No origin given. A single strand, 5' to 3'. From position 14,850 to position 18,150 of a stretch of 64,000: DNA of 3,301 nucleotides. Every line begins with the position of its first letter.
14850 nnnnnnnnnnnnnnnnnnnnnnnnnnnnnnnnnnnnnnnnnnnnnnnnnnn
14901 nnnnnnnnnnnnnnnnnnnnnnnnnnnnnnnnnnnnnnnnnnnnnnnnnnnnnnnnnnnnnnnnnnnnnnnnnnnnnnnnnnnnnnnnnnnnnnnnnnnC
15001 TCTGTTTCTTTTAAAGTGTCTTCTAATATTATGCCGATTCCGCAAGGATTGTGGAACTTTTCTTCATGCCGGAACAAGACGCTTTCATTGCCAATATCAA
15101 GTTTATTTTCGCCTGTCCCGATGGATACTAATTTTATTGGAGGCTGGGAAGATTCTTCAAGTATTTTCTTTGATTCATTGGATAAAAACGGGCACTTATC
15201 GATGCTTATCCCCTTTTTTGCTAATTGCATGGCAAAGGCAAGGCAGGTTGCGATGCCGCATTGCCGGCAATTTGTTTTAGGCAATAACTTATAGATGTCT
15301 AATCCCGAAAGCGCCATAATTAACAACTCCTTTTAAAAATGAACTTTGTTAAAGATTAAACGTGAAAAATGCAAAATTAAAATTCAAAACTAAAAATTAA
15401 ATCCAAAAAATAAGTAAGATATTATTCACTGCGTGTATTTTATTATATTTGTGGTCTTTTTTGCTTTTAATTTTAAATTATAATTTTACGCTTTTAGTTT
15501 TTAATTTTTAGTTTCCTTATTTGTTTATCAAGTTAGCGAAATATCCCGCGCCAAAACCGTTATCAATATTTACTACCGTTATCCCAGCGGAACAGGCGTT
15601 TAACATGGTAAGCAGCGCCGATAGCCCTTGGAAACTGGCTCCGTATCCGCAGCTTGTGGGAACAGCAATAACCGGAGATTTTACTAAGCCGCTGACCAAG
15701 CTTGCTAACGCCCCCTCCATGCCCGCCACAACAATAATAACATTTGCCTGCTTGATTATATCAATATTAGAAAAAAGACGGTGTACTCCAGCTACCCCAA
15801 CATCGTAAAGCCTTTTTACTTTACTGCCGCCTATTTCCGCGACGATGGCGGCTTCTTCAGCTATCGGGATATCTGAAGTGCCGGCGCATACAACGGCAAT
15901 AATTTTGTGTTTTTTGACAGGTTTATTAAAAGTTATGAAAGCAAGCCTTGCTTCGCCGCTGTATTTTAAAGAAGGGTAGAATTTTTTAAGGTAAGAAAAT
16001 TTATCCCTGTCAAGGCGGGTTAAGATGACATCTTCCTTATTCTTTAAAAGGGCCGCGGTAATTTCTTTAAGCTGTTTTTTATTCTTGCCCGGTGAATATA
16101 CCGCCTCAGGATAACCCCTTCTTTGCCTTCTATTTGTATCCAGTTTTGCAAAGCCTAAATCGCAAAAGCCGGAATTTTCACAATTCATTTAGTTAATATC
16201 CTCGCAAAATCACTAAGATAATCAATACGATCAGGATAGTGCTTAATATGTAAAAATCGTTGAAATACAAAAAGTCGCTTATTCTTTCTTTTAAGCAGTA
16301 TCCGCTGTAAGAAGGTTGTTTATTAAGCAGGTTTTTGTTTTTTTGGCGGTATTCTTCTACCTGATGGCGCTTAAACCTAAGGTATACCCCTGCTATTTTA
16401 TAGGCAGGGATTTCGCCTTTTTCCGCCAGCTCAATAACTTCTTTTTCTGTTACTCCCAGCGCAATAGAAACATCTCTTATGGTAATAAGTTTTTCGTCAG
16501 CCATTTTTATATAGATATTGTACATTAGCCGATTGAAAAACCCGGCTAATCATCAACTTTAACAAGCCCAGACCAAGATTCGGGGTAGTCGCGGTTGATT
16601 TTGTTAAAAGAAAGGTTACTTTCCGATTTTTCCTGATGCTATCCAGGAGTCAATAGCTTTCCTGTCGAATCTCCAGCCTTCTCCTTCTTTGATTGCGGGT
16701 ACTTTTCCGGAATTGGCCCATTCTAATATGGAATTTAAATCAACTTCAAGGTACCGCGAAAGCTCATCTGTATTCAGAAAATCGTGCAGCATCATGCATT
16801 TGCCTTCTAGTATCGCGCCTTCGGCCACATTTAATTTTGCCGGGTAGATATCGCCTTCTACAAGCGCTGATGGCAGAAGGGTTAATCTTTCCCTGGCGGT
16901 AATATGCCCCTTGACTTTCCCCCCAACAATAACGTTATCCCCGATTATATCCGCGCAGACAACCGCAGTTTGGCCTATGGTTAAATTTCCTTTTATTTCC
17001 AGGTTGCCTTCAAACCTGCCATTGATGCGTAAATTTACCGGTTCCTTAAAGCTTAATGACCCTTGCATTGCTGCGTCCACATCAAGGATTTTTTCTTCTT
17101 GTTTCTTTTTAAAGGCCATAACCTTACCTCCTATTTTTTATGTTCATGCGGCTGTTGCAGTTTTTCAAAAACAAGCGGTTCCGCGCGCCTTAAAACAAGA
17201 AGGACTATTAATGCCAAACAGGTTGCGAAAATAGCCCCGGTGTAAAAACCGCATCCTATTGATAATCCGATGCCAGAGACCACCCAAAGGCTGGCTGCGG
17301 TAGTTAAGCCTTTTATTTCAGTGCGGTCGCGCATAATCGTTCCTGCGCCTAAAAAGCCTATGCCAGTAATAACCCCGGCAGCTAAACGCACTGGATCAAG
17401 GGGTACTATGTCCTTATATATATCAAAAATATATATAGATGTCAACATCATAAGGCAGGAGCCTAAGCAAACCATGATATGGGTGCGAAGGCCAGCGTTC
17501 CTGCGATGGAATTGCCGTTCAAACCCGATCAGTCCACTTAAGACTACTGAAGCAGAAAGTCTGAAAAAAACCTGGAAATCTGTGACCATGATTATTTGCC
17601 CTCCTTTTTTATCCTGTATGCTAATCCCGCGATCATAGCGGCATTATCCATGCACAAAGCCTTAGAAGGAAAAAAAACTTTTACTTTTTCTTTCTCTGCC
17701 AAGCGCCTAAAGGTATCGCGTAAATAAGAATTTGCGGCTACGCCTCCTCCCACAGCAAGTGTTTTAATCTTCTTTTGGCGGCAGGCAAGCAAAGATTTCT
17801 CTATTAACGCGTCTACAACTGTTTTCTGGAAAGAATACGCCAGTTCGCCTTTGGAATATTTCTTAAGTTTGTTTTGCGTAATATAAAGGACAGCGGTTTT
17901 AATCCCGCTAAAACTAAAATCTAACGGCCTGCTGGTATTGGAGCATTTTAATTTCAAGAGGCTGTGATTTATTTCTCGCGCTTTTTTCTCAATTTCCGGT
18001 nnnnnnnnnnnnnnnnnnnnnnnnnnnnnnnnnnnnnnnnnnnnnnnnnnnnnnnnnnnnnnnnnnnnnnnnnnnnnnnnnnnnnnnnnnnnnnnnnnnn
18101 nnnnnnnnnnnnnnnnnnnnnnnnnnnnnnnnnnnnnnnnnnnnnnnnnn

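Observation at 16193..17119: Tandem excisionase-type HTH proteins: one membrane-anchored, one fused to a bactofilin domain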

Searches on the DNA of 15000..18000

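Call 39: search_rna_families(source=window, start=15000, end=18000, threshold=evalue, max_evalue=1)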
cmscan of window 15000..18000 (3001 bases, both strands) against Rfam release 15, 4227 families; matches with E-value up to 1: 0.
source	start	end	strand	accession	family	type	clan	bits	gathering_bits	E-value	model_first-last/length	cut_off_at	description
